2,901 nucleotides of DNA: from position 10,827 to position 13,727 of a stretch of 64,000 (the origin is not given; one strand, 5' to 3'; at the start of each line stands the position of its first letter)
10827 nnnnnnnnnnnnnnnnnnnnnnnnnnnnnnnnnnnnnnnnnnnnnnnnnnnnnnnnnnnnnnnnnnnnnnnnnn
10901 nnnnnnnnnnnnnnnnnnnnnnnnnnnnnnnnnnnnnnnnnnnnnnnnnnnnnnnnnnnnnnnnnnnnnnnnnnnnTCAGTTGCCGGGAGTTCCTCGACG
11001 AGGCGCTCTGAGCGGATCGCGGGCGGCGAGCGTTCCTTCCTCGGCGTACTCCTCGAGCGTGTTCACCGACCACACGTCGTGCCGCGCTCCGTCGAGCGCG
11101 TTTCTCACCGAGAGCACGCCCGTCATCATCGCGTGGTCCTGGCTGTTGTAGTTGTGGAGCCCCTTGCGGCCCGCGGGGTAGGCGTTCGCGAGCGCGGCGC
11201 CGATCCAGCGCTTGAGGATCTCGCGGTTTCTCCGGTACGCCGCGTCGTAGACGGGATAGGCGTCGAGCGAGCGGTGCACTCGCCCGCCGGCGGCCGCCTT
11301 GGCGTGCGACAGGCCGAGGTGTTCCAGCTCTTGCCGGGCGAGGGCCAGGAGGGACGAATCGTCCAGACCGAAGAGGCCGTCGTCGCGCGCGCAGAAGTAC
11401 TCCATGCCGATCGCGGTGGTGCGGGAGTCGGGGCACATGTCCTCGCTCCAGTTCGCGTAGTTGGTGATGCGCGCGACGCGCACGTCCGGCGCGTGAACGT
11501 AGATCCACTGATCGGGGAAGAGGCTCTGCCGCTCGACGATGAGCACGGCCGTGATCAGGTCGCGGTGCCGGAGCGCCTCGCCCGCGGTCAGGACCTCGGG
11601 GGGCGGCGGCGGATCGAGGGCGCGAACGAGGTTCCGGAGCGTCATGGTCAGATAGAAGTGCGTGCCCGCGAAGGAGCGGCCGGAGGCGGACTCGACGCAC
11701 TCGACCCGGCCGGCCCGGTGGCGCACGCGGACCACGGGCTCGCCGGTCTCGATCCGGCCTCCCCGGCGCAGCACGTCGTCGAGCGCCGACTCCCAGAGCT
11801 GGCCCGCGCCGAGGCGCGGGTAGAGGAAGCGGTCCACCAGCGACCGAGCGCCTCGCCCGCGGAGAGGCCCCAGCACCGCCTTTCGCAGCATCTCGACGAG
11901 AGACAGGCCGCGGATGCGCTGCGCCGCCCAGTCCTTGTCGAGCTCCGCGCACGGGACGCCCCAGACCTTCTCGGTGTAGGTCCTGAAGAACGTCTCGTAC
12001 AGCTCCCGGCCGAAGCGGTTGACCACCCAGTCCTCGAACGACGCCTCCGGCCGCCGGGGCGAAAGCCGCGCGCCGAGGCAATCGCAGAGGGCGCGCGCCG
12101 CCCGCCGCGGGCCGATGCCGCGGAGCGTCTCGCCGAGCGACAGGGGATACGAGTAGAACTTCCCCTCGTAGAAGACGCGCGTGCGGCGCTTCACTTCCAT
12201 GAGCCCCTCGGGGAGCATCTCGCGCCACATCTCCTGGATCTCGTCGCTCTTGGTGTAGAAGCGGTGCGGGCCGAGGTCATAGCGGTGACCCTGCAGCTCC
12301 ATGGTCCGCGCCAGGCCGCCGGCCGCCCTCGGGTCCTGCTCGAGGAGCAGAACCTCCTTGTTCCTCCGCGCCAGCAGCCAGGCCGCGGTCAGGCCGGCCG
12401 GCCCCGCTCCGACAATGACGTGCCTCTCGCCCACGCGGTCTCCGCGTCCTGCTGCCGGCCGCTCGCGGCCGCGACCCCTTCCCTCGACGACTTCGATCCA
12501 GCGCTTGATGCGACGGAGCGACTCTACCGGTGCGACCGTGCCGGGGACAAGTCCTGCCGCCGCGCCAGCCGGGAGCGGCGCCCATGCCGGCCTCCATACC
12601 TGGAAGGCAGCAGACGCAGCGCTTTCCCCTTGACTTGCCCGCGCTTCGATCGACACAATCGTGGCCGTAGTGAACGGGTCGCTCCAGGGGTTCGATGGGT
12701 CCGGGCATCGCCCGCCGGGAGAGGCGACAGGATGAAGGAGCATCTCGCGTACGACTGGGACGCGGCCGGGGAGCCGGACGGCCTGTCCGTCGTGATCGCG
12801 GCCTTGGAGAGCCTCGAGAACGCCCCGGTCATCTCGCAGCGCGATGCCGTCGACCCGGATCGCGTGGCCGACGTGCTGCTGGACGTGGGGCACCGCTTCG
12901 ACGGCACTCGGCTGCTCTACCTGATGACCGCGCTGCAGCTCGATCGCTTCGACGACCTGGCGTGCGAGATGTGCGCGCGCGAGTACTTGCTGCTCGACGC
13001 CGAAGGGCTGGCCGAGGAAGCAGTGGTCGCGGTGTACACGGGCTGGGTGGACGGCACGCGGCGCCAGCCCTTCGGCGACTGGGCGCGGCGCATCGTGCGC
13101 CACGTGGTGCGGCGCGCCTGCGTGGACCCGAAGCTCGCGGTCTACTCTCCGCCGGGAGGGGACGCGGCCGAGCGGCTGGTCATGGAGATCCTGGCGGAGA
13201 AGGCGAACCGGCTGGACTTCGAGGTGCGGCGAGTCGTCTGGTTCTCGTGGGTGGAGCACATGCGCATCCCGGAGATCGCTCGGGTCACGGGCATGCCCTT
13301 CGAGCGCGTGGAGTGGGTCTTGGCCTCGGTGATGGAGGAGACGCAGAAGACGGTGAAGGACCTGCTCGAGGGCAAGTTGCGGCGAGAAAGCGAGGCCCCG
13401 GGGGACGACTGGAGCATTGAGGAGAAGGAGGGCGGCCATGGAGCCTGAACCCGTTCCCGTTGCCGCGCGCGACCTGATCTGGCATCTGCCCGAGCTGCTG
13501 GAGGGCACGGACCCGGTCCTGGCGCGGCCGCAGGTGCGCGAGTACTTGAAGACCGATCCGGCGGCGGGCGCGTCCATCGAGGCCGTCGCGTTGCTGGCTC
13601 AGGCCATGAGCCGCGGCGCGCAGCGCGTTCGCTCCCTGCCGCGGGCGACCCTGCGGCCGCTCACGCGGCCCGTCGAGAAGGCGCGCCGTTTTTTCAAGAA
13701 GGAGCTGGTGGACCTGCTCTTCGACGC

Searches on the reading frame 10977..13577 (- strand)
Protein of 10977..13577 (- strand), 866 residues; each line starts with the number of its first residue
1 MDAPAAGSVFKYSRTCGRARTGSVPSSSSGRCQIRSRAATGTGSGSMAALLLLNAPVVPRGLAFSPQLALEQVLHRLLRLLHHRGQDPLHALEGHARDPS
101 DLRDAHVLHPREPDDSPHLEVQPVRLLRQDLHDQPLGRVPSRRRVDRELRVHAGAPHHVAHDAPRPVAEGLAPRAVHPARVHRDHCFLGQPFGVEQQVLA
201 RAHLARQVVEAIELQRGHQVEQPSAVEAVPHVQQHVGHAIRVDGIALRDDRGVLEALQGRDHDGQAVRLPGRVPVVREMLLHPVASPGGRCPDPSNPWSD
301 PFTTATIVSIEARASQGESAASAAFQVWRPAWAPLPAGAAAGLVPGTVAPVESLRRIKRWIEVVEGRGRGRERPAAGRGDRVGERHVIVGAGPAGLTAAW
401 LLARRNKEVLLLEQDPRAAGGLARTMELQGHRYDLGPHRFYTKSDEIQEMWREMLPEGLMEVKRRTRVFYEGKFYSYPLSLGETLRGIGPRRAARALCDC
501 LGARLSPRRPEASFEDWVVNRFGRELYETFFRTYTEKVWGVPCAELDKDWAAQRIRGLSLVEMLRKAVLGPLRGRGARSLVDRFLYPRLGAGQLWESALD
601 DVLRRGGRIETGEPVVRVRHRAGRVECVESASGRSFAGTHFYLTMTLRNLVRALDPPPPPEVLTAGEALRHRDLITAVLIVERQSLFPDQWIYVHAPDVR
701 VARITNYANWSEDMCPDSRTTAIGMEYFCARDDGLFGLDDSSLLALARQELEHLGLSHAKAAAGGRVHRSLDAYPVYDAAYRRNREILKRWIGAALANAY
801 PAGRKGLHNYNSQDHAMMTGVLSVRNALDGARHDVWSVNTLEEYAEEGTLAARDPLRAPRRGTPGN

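Call 53: search_protein_families(library=pfam, proteins=[window:10977-13577:-], max_evalue=0.001)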
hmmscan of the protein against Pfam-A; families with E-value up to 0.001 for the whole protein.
window:10977-13577:- (866 aa): 9 families
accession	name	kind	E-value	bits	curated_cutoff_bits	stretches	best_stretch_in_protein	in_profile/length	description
PF13450.12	NAD_binding_8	-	7.4e-18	65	21.9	1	388-453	1-67/68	NAD(P)-binding Rossmann-like domain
PF01593.30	Amino_oxidase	-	1.2e-14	54.9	19.8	1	394-761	2-371/443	Flavin containing amine oxidoreductase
PF01266.30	DAO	-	3.2e-09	37.2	27.9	1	387-634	3-191/353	FAD dependent oxidoreductase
PF01494.25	FAD_binding_3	-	0.00011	22.1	22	1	387-428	5-52/349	FAD binding domain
PF00890.30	FAD_binding_2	-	0.00011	21.9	20.4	1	387-420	3-36/414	FAD binding domain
PF01946.23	Thi4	-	0.00016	21.4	26.2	1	387-421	21-56/235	Thi4 family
PF12831.13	FAD_oxidored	-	0.00024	21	27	1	387-423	3-38/416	FAD dependent oxidoreductase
PF03486.20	HI0933_like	-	0.00031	20.7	50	1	386-418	3-35/244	HI0933-like protein Rossmann domain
PF07992.20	Pyr_redox_2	-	0.00038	20.4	26.1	1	385-416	2-33/291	Pyridine nucleotide-disulphide oxidoreductase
